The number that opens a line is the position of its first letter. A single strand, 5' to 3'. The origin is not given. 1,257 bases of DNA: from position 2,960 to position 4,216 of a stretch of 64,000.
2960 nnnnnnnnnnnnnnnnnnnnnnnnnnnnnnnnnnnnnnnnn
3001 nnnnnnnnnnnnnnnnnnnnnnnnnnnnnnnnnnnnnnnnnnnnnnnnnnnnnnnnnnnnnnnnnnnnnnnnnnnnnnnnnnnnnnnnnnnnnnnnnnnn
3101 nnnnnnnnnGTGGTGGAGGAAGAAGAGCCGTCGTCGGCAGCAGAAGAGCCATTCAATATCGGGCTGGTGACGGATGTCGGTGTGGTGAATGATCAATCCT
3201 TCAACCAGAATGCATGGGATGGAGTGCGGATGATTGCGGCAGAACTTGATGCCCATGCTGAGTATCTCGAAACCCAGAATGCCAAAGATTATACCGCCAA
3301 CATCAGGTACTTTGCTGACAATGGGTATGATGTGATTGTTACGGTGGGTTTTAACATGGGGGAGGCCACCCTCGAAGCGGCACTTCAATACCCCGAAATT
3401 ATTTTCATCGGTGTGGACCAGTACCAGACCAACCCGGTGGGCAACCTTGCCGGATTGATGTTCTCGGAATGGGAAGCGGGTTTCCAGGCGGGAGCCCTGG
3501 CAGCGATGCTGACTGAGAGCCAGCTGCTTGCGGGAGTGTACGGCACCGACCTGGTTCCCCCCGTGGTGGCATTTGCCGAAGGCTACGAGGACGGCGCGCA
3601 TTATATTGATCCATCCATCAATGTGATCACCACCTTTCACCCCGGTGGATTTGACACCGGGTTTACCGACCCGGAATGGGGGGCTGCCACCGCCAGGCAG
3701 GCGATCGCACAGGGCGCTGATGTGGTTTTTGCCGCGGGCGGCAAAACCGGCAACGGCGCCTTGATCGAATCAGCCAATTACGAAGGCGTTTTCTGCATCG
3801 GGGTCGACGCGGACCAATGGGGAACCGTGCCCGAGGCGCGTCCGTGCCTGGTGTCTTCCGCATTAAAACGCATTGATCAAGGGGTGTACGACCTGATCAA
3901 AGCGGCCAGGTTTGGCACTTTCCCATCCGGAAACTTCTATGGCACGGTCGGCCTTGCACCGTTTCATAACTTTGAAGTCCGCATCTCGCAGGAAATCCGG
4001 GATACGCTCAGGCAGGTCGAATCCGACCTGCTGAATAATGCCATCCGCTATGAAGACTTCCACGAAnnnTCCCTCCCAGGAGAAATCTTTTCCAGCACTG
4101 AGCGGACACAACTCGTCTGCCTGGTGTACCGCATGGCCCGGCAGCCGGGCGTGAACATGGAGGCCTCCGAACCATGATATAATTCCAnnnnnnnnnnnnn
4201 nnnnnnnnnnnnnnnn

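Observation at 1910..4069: Ser/Thr kinase whose extracytoplasmic sensor is a BMP/PnrA-family nucleoside-binding domain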

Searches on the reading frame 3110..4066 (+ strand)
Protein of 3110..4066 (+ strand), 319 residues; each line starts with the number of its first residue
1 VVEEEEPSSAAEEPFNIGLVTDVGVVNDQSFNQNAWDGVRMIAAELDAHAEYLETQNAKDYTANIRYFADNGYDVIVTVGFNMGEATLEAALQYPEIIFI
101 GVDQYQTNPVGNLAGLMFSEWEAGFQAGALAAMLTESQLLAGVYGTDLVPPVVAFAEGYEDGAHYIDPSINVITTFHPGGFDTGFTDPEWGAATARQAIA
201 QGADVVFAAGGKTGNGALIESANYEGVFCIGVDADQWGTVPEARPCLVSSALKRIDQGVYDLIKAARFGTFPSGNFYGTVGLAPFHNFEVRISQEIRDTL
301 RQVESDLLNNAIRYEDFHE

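Call 5: search_solved_structures(query=window:3110-4066:+, max_evalue=0.001, show_alignments=3)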
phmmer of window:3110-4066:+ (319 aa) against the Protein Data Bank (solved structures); distinct sequences matched with E-value up to 0.001: 14.
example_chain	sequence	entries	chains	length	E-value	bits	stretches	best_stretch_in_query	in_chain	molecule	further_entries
7x0r_A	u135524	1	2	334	4.8e-42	147.9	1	13-312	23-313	Lbp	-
2fqw_A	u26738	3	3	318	2.7e-32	115.9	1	15-276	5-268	Membrane lipoprotein tmpC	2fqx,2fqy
6yab_AAA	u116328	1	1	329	3.7e-25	92.4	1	17-276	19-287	Lipoprotein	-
6ya3_C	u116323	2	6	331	3.8e-25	92.4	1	17-276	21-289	Lipoprotein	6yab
6y9u_A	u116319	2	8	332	3.9e-25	92.4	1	17-276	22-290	Lipoprotein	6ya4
6yab_DDD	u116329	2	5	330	4.4e-25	92.2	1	17-276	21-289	Lipoprotein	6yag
9q1u_A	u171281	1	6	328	6.8e-23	85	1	15-311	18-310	Basic membrane protein A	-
4pev_A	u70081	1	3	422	7.8e-18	68.4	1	12-274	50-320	Membrane lipoprotein family protein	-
6shu_A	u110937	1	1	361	9.4e-18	68.1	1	13-274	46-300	Basic membrane protein D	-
3s99_A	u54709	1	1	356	1.3e-11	47.9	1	5-309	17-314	Basic membrane lipoprotein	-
2hqb_A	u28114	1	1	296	3.6e-11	46.5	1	18-303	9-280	Transcriptional activator of comK gene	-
6pi5_A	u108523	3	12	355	2.1e-10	44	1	11-244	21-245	Atrazine periplasmic binding protein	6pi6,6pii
4ycs_A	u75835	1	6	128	4.4e-07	33.1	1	10-135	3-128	Uncharacterized protein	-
4p98_A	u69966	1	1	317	2.4e-05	27.4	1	16-245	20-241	Extracellular solute-binding protein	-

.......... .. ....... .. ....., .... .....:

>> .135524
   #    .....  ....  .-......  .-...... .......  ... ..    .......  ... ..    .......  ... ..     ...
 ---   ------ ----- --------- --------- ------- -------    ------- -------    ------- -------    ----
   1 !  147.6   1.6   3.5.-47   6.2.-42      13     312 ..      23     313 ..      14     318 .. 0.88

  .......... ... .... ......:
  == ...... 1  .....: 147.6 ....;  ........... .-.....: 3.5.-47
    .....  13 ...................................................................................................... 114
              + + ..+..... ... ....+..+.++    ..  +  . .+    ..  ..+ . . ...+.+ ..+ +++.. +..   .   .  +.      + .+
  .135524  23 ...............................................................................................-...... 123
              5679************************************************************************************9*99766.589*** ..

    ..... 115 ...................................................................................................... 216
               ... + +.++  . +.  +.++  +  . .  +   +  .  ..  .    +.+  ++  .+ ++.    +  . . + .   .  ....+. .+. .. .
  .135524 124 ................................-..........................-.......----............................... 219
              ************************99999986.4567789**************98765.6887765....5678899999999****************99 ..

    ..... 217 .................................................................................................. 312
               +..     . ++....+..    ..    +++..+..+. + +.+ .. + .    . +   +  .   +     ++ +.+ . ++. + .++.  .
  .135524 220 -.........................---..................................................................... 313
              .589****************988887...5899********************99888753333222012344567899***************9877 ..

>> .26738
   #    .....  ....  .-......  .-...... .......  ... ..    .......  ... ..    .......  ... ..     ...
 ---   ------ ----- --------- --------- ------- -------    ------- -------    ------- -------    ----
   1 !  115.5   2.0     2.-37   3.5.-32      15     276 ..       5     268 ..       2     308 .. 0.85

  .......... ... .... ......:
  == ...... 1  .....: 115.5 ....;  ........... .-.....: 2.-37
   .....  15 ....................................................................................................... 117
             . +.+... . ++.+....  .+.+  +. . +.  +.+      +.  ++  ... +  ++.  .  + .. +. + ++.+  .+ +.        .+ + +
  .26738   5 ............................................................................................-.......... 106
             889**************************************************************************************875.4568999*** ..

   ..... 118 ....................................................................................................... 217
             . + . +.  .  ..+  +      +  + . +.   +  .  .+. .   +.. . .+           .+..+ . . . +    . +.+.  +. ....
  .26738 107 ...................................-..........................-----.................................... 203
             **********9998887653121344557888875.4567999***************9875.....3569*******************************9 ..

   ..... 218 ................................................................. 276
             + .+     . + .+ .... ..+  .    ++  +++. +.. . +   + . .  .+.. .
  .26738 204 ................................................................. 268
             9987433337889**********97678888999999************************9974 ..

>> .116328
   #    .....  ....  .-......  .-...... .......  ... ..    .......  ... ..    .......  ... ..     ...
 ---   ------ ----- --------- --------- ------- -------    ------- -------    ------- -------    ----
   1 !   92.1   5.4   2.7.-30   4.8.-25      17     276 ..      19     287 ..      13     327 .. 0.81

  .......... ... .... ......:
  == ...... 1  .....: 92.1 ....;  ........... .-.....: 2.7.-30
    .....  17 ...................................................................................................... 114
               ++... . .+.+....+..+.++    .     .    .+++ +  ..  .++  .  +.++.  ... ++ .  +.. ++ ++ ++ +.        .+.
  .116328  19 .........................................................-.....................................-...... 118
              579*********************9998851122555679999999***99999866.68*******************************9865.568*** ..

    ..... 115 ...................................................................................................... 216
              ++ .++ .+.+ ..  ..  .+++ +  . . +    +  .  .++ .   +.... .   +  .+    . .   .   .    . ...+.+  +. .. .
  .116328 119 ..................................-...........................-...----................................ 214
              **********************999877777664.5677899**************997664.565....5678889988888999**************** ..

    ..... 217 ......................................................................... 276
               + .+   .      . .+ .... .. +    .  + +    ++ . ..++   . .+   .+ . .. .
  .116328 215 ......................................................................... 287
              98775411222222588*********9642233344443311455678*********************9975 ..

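Call 31: find_homologous_proteins(query=window:3125-4066:+, max_evalue=1e-10)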
Query window:3125-4066:+ (314 aa): 4791 proteins with E <= 1e-10 among 8000 candidates; the best 120 are listed.
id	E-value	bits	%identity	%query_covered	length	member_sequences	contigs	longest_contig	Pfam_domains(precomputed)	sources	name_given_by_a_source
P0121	5.5e-142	491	69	99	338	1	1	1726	PF02608.21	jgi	jgi:basic membrane protein A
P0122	1.7e-141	489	62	97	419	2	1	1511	PF13407.13,PF02608.21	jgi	jgi:basic membrane protein A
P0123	5.2e-140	485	69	98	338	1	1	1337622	PF02608.21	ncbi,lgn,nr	ncbi:MAG: BMP family ABC transporter substrate-binding protein [Anaerolineae bacterium]|nr:BMP famil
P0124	3.9e-139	482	68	99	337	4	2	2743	PF02608.21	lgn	-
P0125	4.8e-139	481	67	100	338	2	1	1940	PF02608.21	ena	-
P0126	1.2e-138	480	69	98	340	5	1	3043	PF02608.21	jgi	jgi:basic membrane protein A and related proteins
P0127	6.6e-138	478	69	98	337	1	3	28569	PF02608.21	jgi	jgi:basic membrane protein A and related proteins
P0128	8.9e-138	477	67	99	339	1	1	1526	PF02608.21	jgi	jgi:basic membrane protein A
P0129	2.8e-136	472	68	100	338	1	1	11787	PF02608.21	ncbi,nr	ncbi:MAG: BMP family ABC transporter substrate-binding protein [Anaerolineaceae bacterium]|nr:BMP fa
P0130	2.9e-135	469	66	99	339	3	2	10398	PF02608.21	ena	-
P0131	7.5e-135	468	68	99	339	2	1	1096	PF02608.21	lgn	-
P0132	2.1e-134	466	66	98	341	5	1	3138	PF02608.21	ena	-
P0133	1.2e-133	464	65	99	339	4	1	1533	PF02608.21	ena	-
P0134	2.2e-133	463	66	99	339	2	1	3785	PF02608.21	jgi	jgi:basic membrane protein A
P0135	2.4e-132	459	65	99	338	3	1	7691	PF02608.21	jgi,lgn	-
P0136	1.6e-130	453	65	98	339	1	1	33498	PF02608.21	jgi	jgi:basic membrane protein A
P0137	3.3e-130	452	56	97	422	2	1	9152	PF02608.21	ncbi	-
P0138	5.5e-130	452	65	98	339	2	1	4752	PF02608.21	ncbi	-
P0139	2.1e-128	446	63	98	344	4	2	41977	PF02608.21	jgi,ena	jgi:basic membrane protein A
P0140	1.6e-127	444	66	95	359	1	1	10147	PF02608.21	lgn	-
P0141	1.7e-127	443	63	97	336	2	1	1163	PF02608.21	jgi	-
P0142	2.0e-127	443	66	95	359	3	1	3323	PF02608.21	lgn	-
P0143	2.7e-127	443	66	98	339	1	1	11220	PF02608.21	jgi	-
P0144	2.9e-127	443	67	97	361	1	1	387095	PF02608.21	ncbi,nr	ncbi:MAG: BMP family ABC transporter substrate-binding protein [Chloroflexi bacterium]|nr:BMP family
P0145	3.6e-127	442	66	95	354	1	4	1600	PF02608.21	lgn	-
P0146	4.1e-127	442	66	95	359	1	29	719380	PF02608.21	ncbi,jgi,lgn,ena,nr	ncbi:MAG: BMP family ABC transporter substrate-binding protein [Chloroflexi bacterium]|jgi:basic mem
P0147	4.1e-127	442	66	95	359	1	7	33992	PF02608.21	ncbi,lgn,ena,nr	ncbi:MAG: BMP family ABC transporter substrate-binding protein [Chloroflexi bacterium]|nr:BMP family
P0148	4.4e-127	442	55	98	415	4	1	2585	PF02608.21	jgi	-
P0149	5.5e-127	442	64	96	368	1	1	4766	PF13407.13,PF02608.21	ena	-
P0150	6.7e-127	442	64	96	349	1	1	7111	PF02608.21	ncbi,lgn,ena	-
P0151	1.1e-126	441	65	95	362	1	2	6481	PF02608.21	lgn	-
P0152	1.4e-126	440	64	98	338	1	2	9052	PF02608.21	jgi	jgi:basic membrane protein A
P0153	1.4e-126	440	64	98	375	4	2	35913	PF00532.28,PF02608.21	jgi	-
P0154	1.5e-126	440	65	95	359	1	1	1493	PF02608.21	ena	-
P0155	2.3e-126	440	64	98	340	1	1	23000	PF02608.21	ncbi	-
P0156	2.7e-126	440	65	95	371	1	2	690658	PF02608.21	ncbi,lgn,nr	ncbi:MAG: BMP family ABC transporter substrate-binding protein [Ardenticatenaceae bacterium]|nr:BMP 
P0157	2.7e-126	440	66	97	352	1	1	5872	PF02608.21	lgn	-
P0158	3.5e-126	439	64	97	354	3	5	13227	PF13407.13,PF02608.21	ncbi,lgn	-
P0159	4.3e-126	439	65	95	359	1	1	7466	PF02608.21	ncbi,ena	-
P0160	4.7e-126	439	64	98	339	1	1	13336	PF02608.21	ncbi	-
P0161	4.8e-126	439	65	97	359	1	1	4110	PF02608.21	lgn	-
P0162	6.0e-126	438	65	95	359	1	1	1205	PF02608.21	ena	-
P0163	6.2e-126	438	65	97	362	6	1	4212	PF02608.21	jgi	jgi:basic membrane protein A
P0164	7.0e-126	438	65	97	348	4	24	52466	PF02608.21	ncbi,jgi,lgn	-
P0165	9.0e-126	438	65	96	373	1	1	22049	PF02608.21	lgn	-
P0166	9.5e-126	438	64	98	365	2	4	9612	PF02608.21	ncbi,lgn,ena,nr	ncbi:MAG: BMP family ABC transporter substrate-binding protein [Anaerolineales bacterium]|nr:BMP fam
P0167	1.0e-125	438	61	97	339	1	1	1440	PF02608.21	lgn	-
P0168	1.0e-125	438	63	98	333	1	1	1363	PF13407.13,PF02608.21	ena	-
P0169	1.3e-125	437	64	98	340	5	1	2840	PF02608.21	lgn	-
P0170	1.7e-125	437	64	97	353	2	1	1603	PF02608.21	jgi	jgi:basic membrane protein A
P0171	1.7e-125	437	65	97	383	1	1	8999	PF02608.21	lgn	-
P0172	1.7e-125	437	63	98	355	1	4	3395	PF02608.21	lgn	-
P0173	1.8e-125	437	65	97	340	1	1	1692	PF02608.21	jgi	jgi:basic membrane protein A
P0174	1.8e-125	437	64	95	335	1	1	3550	PF02608.21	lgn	-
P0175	2.0e-125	437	66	95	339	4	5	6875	PF02608.21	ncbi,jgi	ncbi:MAG: BMP family ABC transporter substrate-binding protein [Chloroflexota bacterium]|jgi:basic m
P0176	2.7e-125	436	64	97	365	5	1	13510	PF02608.21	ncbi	-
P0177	3.5e-125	436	63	98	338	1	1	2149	PF13407.13,PF02608.21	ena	-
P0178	4.4e-125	436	61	98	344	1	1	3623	PF02608.21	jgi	jgi:basic membrane protein A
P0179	4.8e-125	435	66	97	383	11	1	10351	PF02608.21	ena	-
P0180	4.9e-125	435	63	97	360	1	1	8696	PF02608.21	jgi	jgi:basic membrane protein A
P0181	5.2e-125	435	64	97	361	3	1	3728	PF02608.21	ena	-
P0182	7.1e-125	435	63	97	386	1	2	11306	PF02608.21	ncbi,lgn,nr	ncbi:MAG: BMP family ABC transporter substrate-binding protein [Chloroflexi bacterium]|nr:MAG: BMP f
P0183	7.4e-125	435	64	95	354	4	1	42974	PF02608.21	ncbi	-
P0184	7.6e-125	435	65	95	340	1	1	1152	PF02608.21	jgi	jgi:basic membrane protein A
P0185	8.5e-125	435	63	98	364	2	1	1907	PF02608.21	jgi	jgi:basic membrane protein A and related proteins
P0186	8.5e-125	435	64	97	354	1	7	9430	PF02608.21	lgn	-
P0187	8.7e-125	435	62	98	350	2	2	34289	PF02608.21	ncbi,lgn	-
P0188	9.9e-125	434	64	97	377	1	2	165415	PF02608.21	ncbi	-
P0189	1.6e-124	434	67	96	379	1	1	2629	PF02608.21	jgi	jgi:basic membrane protein A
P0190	1.6e-124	434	63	98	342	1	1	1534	PF02608.21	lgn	-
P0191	1.6e-124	434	64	96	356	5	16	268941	PF02608.21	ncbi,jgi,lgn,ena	ncbi:MAG: BMP family ABC transporter substrate-binding protein [Candidatus Promineifilaceae bacteriu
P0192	1.6e-124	434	63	97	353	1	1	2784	PF02608.21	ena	-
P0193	1.7e-124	434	66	97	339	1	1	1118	PF02608.21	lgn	-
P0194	1.7e-124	434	63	97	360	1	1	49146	PF02608.21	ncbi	-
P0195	1.7e-124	434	64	98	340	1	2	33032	PF02608.21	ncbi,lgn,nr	ncbi:MAG: BMP family ABC transporter substrate-binding protein [Chloroflexi bacterium]|nr:MAG: BMP f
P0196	1.8e-124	434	63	96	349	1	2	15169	PF00532.28,PF02608.21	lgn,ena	-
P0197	1.8e-124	434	65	95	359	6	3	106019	PF02608.21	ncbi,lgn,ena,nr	ncbi:MAG: BMP family ABC transporter substrate-binding protein [Chloroflexi bacterium]|nr:BMP family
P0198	1.9e-124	433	63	98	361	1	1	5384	PF00532.28,PF02608.21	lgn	-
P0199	2.0e-124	433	66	97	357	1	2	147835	PF02608.21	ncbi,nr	ncbi:MAG: BMP family ABC transporter substrate-binding protein [Chloroflexi bacterium]|nr:BMP family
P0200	2.0e-124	433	63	98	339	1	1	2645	PF02608.21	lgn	-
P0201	2.3e-124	433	63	97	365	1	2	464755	PF02608.21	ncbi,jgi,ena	jgi:basic membrane protein A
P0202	2.5e-124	433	66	97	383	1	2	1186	PF02608.21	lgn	-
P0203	2.5e-124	433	63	97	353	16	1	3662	PF02608.21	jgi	jgi:basic membrane protein A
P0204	2.6e-124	433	66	97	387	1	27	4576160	PF02608.21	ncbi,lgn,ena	ncbi:MAG: BMP family ABC transporter substrate-binding protein [Candidatus Promineifilaceae bacteriu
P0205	2.7e-124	433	63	97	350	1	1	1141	PF02608.21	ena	-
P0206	2.8e-124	433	63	96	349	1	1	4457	PF00532.28,PF02608.21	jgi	-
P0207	3.2e-124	433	63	98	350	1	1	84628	PF00532.28,PF13407.13,PF02608.21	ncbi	-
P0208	3.2e-124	433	66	97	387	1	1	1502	PF02608.21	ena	-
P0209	3.2e-124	433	64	98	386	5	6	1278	PF02608.21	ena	-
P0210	3.5e-124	433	63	96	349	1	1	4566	PF00532.28,PF02608.21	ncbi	-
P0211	3.5e-124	433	62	98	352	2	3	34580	PF13407.13,PF02608.21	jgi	jgi:basic membrane protein A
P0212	3.7e-124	433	64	97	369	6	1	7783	PF00532.28,PF02608.21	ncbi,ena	-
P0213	3.7e-124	433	64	96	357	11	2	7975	PF02608.21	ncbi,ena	ncbi:MAG: BMP family ABC transporter substrate-binding protein [Candidatus Promineifilaceae bacteriu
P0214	4.5e-124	432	64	98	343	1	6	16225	PF02608.21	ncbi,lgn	-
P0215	4.7e-124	432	64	97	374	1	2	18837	PF02608.21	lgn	-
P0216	4.8e-124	432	64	96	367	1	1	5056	PF02608.21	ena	-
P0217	6.3e-124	432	65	95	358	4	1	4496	PF02608.21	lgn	-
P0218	6.4e-124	432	66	97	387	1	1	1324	PF02608.21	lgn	-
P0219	6.6e-124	432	63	98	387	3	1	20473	PF02608.21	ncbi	-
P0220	6.7e-124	432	67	91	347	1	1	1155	PF02608.21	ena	-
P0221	6.8e-124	432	63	96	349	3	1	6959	PF00532.28,PF02608.21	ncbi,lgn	-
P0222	6.8e-124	432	63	97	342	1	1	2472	PF02608.21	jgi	jgi:basic membrane protein A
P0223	7.1e-124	432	62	96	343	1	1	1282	PF02608.21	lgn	-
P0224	7.3e-124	432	63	97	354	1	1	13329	PF02608.21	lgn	-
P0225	7.4e-124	432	62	98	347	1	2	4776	PF02608.21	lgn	-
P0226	7.8e-124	431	65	98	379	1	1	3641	PF02608.21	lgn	-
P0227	7.8e-124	431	65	97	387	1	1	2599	PF02608.21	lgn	-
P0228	8.7e-124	431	64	98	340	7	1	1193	PF02608.21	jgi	jgi:basic membrane protein A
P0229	9.1e-124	431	66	97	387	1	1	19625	PF02608.21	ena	-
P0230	9.5e-124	431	65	96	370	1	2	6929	PF02608.21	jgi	jgi:basic membrane protein A and related proteins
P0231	9.8e-124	431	63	98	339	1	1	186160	PF02608.21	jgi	-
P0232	1.0e-123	431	63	97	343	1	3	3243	PF02608.21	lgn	-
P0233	1.1e-123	431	64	98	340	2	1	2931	PF02608.21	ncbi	-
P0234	1.2e-123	431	66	97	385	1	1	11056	PF02608.21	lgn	-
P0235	1.2e-123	431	64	97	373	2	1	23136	PF02608.21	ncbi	-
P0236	1.3e-123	431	62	98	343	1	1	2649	PF02608.21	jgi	-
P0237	1.3e-123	431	64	98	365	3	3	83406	PF02608.21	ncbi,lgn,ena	-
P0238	1.4e-123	431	65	97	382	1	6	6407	PF02608.21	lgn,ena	-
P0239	1.4e-123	431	62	98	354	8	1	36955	PF02608.21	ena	-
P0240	1.4e-123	431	62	97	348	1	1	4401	PF02608.21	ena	-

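Call 32: find_encoding_contigs(protein=P0123, flank=8000, max_places=2)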
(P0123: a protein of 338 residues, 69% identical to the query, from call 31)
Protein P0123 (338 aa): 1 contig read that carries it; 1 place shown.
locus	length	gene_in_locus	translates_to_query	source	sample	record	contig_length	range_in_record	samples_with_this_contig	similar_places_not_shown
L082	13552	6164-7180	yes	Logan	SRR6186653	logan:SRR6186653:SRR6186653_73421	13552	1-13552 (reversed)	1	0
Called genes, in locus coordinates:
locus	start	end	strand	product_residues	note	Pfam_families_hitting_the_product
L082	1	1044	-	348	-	?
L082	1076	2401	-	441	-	PF13424:TPR_12 (faint), PF23914:TPR_CcmH_CycH (faint), PF00515:TPR_1 (faint), PF07719:TPR_2 (faint), PF13176:TPR_7 (faint), PF13181:TPR_8 (faint), PF13371:TPR_9 (faint), PF13414:TPR_11 (weak), +6 more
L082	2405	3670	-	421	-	PF12895:ANAPC3 (faint), PF13414:TPR_11 (weak), PF13432:TPR_16 (weak), PF14559:TPR_19, PF07719:TPR_2 (weak), PF13414:TPR_11, PF13432:TPR_16 (weak), PF14559:TPR_19 (weak), +12 more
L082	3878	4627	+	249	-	PF01746:tRNA_m1G_MT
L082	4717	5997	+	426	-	PF07690:MFS_1, PF13347:MFS_2, PF03209:PUCC (weak), PF07690:MFS_1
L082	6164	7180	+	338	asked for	PF02608:Bmp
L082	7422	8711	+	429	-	PF02653:BPD_transp_2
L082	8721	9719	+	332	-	PF02653:BPD_transp_2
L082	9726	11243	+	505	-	PF00005:ABC_tran, PF13304:AAA_21 (faint), PF00005:ABC_tran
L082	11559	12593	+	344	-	PF01636:APH, PF06293:Kdo (faint)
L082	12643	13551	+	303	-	?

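Call 33: find_encoding_contigs(protein=P0146, flank=8000, max_places=1)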
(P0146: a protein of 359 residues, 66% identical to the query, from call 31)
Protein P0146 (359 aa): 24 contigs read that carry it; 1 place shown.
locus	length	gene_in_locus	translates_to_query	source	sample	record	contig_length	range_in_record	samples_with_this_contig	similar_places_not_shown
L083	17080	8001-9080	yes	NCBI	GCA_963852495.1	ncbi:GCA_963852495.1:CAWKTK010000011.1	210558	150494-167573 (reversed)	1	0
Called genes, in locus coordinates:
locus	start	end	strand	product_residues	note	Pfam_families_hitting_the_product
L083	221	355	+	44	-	-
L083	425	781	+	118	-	PF13911:AhpC-TSA_2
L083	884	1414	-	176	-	PF00293:NUDIX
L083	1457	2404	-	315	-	-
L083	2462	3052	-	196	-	PF07638:Sigma70_ECF, PF04542:Sigma70_r2, PF08281:Sigma70_r4_2, PF04545:Sigma70_r4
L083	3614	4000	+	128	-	-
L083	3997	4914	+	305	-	-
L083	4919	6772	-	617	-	PF02518:HATPase_c, PF13589:HATPase_c_3, PF01119:DNA_mis_repair, PF08676:MutL_C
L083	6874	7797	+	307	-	PF12146:Hydrolase_4, PF00561:Abhydrolase_1, PF12697:Abhydrolase_6, PF06821:Ser_hydrolase (faint)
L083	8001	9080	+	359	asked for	PF02608:Bmp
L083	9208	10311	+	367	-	PF02653:BPD_transp_2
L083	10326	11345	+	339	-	PF02653:BPD_transp_2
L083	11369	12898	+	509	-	PF00005:ABC_tran, PF13304:AAA_21 (faint), PF00005:ABC_tran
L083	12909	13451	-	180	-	PF00293:NUDIX (weak)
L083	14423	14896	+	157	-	PF03449:GreA_GreB_N, PF01272:GreA_GreB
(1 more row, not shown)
